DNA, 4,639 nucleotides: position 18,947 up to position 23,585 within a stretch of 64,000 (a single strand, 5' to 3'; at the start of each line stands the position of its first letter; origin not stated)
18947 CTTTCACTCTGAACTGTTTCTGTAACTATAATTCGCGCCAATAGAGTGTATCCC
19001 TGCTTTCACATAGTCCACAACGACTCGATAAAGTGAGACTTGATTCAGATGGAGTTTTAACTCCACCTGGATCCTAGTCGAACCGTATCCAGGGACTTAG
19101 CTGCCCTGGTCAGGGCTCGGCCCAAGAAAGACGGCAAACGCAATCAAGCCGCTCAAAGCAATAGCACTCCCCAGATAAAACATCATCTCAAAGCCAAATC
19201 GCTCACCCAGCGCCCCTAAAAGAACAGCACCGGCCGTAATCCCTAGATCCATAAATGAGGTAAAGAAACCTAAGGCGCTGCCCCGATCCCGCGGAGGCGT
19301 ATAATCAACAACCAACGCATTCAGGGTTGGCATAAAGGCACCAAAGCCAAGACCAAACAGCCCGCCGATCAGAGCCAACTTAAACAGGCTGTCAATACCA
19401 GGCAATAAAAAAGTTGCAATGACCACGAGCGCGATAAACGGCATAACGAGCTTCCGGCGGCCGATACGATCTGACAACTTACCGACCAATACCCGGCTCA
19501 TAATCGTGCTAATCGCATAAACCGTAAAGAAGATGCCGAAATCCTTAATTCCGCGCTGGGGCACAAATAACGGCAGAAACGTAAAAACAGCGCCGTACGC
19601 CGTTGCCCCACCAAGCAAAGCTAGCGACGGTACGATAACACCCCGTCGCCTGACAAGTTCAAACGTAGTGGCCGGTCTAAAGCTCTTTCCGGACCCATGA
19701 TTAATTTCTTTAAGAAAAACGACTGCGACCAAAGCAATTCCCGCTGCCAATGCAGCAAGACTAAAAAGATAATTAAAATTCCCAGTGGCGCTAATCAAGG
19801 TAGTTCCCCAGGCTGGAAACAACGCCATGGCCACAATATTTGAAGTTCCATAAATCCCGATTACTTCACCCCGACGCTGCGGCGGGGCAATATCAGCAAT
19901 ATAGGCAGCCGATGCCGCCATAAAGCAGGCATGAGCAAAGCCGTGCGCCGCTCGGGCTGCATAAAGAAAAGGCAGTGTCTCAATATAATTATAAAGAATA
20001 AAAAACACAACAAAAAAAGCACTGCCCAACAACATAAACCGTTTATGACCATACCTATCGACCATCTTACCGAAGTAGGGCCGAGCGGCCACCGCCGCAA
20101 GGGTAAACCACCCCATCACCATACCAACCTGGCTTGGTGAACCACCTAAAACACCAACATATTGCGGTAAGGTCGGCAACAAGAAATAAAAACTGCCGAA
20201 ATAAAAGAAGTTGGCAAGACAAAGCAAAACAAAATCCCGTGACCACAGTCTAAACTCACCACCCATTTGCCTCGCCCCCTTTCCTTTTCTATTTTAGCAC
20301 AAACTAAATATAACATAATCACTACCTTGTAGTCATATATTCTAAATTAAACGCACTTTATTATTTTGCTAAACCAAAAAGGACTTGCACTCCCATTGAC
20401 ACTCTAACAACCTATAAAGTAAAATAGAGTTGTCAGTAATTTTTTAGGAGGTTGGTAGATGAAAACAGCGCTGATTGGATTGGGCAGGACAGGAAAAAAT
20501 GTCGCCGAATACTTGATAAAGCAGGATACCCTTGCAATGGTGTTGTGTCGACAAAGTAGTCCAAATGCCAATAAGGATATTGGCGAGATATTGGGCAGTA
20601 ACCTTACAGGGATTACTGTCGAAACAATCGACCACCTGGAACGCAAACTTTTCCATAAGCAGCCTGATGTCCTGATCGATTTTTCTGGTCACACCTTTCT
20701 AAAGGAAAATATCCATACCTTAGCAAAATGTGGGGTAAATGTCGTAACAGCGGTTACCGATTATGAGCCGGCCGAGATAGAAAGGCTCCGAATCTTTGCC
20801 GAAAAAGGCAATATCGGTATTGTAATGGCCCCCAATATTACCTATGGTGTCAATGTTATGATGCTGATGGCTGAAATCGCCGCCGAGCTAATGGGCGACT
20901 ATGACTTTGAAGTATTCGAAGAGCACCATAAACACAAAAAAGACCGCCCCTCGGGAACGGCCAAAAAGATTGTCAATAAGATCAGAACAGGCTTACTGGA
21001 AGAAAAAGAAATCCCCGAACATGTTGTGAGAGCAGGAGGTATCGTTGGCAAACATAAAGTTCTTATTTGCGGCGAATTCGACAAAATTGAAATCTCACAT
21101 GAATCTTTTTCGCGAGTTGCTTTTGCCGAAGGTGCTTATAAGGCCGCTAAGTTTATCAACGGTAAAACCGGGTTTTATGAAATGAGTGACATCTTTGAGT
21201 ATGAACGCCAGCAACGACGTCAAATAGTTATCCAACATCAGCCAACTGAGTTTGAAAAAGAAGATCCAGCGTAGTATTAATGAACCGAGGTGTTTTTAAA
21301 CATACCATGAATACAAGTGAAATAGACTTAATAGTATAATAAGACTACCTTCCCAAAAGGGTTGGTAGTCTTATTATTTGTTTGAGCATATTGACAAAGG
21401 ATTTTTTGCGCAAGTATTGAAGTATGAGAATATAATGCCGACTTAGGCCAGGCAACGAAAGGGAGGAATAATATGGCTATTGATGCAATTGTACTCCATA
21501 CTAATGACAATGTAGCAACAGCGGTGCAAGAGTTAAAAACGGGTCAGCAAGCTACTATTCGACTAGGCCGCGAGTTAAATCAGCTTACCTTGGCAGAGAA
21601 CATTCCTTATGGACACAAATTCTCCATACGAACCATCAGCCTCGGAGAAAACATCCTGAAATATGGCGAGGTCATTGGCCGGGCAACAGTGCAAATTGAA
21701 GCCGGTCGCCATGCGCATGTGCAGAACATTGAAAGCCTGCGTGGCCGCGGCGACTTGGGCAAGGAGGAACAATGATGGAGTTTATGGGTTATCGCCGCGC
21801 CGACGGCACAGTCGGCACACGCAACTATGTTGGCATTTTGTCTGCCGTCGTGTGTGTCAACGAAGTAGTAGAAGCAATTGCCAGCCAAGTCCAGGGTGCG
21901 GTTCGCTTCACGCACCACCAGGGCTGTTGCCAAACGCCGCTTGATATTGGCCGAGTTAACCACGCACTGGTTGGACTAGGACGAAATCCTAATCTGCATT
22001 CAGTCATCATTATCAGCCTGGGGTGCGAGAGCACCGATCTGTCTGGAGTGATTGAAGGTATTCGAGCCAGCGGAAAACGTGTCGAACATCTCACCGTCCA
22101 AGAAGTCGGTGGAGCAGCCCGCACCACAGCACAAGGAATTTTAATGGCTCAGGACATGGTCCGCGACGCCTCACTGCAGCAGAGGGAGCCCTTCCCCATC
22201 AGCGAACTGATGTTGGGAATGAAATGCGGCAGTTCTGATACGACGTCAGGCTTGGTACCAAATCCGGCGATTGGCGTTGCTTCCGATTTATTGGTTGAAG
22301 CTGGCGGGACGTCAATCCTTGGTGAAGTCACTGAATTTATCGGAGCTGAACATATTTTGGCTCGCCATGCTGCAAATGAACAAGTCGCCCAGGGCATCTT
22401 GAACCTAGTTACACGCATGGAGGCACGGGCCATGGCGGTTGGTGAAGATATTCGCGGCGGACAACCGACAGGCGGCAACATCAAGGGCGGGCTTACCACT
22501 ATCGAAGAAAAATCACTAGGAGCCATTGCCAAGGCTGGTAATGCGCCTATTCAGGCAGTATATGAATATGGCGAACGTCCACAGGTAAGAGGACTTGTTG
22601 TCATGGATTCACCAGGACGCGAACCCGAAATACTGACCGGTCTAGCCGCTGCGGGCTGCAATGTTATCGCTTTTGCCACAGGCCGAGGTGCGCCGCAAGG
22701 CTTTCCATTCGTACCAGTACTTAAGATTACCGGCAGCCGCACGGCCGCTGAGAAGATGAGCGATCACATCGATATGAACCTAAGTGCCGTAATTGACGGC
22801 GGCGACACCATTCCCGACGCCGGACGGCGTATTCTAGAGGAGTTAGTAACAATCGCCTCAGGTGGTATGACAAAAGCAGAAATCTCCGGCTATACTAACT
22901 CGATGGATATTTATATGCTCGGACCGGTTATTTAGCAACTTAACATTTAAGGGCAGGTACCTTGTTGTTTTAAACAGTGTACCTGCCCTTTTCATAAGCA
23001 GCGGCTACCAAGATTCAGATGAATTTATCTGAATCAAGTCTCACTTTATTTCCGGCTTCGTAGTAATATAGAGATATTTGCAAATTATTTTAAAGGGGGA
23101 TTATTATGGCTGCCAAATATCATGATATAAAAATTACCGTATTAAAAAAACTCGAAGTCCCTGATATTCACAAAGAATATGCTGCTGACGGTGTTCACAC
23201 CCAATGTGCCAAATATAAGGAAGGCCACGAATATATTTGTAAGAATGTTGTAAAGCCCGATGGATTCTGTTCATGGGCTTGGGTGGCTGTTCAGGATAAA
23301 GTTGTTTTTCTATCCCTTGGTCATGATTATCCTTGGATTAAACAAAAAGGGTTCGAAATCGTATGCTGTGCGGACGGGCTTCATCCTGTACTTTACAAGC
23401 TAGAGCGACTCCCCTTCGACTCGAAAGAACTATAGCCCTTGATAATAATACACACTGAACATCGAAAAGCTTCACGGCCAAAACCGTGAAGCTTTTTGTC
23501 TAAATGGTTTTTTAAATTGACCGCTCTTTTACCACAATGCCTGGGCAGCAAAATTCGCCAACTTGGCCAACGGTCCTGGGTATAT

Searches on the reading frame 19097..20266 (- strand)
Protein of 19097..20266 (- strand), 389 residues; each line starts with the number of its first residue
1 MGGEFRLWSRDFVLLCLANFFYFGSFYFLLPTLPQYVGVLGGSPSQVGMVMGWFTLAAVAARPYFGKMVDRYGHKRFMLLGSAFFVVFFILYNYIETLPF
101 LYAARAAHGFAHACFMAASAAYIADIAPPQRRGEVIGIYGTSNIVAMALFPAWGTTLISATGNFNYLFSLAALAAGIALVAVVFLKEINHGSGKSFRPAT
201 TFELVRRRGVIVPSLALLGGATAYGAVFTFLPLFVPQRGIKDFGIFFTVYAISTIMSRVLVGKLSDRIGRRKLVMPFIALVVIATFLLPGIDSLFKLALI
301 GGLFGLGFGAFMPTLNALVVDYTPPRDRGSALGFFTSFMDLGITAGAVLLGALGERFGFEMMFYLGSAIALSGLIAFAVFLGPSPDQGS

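Call 94: find_homologous_proteins(query=window:19097-20266:-, max_evalue=1e-40)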
Query window:19097-20266:- (389 aa): 167 proteins with E <= 1e-40 among 8000 candidates; the best 120 are listed.
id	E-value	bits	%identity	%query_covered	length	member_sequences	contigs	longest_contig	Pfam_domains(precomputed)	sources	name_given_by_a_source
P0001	4.7e-247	837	100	100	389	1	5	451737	PF13347.13,PF05977.20,PF00083.31,PF12832.14,PF07690.22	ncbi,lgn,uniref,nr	ncbi:putative MFS-type transporter YfcJ [bioreactor metagenome]|uniref:Putative MFS-type transporter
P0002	3.1e-201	686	81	99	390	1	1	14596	PF13347.13,PF06779.21,PF05977.20,PF00083.31,PF12832.14,PF07690.22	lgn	-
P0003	3.4e-199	680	80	100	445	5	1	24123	PF13347.13,PF06779.21,PF05977.20,PF00083.31,PF12832.14,PF07690.22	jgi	jgi:MFS family permease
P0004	9.2e-198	675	79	99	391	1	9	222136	PF13347.13,PF06779.21,PF05977.20,PF00083.31,PF12832.14,PF07690.22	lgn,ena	-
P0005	5.6e-197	672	79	100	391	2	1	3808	PF13347.13,PF05977.20,PF00083.31,PF12832.14,PF07690.22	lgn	-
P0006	3.2e-183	627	76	98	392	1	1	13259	PF05977.20,PF00083.31,PF12832.14,PF07690.22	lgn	-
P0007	2.4e-182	624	74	98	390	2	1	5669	PF00083.31,PF12832.14,PF07690.22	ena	-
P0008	1.0e-181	622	75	97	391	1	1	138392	PF05977.20,PF00083.31,PF12832.14,PF07690.22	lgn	-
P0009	1.8e-179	615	72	98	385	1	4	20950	PF05977.20,PF00083.31,PF12832.14,PF07690.22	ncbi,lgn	-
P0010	3.4e-177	607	74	96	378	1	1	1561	PF06779.21,PF05977.20,PF00083.31,PF12832.14,PF07690.22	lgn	-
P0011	5.5e-176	603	72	98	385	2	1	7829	PF13347.13,PF06779.21,PF05977.20,PF00083.31,PF12832.14,PF07690.22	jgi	jgi:MFS family permease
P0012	4.4e-174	597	72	98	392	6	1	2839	PF00083.31,PF12832.14,PF07690.22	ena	-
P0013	2.7e-163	562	65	100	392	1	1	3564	PF06779.21,PF05977.20,PF00083.31,PF12832.14,PF07690.22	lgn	-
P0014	4.0e-159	548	65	100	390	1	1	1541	PF13347.13,PF06779.21,PF00083.31,PF12832.14,PF07690.22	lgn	-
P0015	3.0e-158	545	65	100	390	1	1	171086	PF13347.13,PF06779.21,PF00083.31,PF12832.14,PF07690.22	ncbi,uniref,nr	ncbi:major facilitator family transporter [Desulfocucumis palustris]|uniref:Major facilitator family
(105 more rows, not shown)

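Call 95: find_encoding_contigs(protein=P0004, flank=4000, max_places=3)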
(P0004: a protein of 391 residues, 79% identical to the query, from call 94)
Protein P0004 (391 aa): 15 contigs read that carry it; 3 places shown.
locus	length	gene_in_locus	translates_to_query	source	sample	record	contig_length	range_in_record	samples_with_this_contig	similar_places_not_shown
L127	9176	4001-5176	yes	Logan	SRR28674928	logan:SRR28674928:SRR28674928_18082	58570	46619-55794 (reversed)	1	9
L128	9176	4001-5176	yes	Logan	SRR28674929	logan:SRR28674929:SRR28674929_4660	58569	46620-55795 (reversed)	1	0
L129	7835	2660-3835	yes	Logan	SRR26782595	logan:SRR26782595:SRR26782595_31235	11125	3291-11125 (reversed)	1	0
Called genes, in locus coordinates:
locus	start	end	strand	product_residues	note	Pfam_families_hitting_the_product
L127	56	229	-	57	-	-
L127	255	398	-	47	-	-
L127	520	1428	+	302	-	PF06189:5-nucleotidase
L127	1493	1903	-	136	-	PF12844:HTH_19, PF13443:HTH_26 (weak), PF13560:HTH_31, PF01381:HTH_3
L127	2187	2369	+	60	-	PF09388:SpoOE-like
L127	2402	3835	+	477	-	PF01743:PolyA_pol, PF12627:PolyA_pol_RNAbd (weak), PF01966:HD (faint)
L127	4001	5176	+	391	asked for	PF12832:MFS_1_like, PF13347:MFS_2 (faint), PF00083:Sugar_tr, PF06779:MFS_4, PF07690:MFS_1, PF00083:Sugar_tr, PF05977:MFS_3 (weak), PF07690:MFS_1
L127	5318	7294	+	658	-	PF03717:PBP_dimer, PF00905:Transpeptidase, PF03793:PASTA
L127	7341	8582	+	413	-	PF14791:DNA_pol_B_thumb (faint), PF02811:PHP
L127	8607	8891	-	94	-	PF00269:SASP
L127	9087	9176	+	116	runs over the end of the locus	PF01155:HypA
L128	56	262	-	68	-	-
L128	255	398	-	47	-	-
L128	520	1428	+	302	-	PF06189:5-nucleotidase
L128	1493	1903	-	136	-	PF12844:HTH_19, PF13443:HTH_26 (weak), PF13560:HTH_31, PF01381:HTH_3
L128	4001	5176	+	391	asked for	PF12832:MFS_1_like, PF13347:MFS_2 (faint), PF00083:Sugar_tr, PF06779:MFS_4, PF07690:MFS_1, PF00083:Sugar_tr, PF05977:MFS_3 (weak), PF07690:MFS_1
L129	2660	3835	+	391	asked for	PF12832:MFS_1_like, PF13347:MFS_2 (faint), PF00083:Sugar_tr, PF06779:MFS_4, PF07690:MFS_1, PF00083:Sugar_tr, PF05977:MFS_3 (weak), PF07690:MFS_1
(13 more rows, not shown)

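Call 96: find_encoding_contigs(protein=P0002, flank=4000, max_places=2)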
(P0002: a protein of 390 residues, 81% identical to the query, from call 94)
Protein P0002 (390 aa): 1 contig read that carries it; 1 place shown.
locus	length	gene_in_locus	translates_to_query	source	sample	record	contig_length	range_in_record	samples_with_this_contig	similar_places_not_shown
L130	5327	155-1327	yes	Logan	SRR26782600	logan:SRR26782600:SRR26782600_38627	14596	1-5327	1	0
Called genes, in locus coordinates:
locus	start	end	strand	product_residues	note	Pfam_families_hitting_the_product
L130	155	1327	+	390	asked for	PF12832:MFS_1_like (weak), PF13347:MFS_2 (faint), PF00083:Sugar_tr, PF06779:MFS_4, PF07690:MFS_1, PF05977:MFS_3 (weak), PF00083:Sugar_tr (weak), PF07690:MFS_1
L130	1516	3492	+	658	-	PF03717:PBP_dimer, PF00905:Transpeptidase, PF03793:PASTA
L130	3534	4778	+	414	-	PF14791:DNA_pol_B_thumb, PF02811:PHP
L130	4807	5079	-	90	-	PF00269:SASP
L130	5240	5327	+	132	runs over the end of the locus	PF01155:HypA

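Call 99: find_encoding_contigs(protein=P0001, flank=500, max_places=10)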
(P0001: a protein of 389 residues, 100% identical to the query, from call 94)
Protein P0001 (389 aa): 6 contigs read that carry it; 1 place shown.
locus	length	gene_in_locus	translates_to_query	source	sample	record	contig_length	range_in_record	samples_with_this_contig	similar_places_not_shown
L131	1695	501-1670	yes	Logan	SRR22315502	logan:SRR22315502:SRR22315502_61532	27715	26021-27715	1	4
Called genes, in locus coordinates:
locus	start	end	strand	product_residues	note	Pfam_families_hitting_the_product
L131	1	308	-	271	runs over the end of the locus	PF01113:DapB_N, PF03435:Sacchrp_dh_NADP (faint), PF05173:DapB_C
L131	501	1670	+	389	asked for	PF05977:MFS_3 (faint), PF12832:MFS_1_like, PF00083:Sugar_tr, PF07690:MFS_1, PF13347:MFS_2 (weak), PF00083:Sugar_tr, PF07690:MFS_1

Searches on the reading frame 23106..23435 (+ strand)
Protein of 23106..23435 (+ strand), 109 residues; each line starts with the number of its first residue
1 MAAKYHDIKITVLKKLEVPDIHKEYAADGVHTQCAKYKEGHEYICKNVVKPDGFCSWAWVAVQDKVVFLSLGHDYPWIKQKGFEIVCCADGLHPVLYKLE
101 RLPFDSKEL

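Call 15: find_encoding_contigs(protein=window:23106-23435:+, flank=10000, max_places=10)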
Protein window:23106-23435:+ (109 aa): 5 contigs read that carry it; 3 places shown.
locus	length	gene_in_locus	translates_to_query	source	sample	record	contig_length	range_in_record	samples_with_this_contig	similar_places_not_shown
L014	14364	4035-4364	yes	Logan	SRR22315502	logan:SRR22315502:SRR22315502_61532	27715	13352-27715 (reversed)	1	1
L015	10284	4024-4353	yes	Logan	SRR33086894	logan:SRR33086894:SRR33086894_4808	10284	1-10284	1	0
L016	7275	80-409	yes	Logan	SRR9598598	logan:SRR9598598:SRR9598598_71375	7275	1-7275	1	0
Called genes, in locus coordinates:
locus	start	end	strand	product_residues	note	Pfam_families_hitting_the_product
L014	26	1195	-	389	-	PF05977:MFS_3 (faint), PF12832:MFS_1_like, PF00083:Sugar_tr, PF07690:MFS_1, PF13347:MFS_2 (weak), PF00083:Sugar_tr, PF07690:MFS_1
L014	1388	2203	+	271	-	PF01113:DapB_N, PF03435:Sacchrp_dh_NADP (faint), PF05173:DapB_C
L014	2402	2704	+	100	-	PF08666:SAF (weak)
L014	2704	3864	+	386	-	PF04295:GD_AH_second, PF20629:GD_AH_C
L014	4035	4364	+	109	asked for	-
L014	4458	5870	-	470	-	PF00361:Proton_antipo_M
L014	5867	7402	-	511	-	PF00361:Proton_antipo_M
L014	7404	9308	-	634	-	PF00662:Proton_antipo_N, PF00361:Proton_antipo_M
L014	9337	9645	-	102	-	PF00420:Oxidored_q2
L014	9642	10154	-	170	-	PF00499:Oxidored_q3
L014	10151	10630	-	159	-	PF13534:Fer4_17 (faint), PF00037:Fer4, PF12797:Fer4_2 (faint), PF12837:Fer4_6 (faint), PF13237:Fer4_10 (faint), PF14697:Fer4_21, PF12838:Fer4_7, PF13187:Fer4_9 (weak), +1 more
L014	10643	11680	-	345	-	PF00146:NADHdh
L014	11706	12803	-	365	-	PF00346:Complex1_49kDa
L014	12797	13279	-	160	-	PF00329:Complex1_30kDa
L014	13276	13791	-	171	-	PF01058:Oxidored_q6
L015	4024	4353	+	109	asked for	-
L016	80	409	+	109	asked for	-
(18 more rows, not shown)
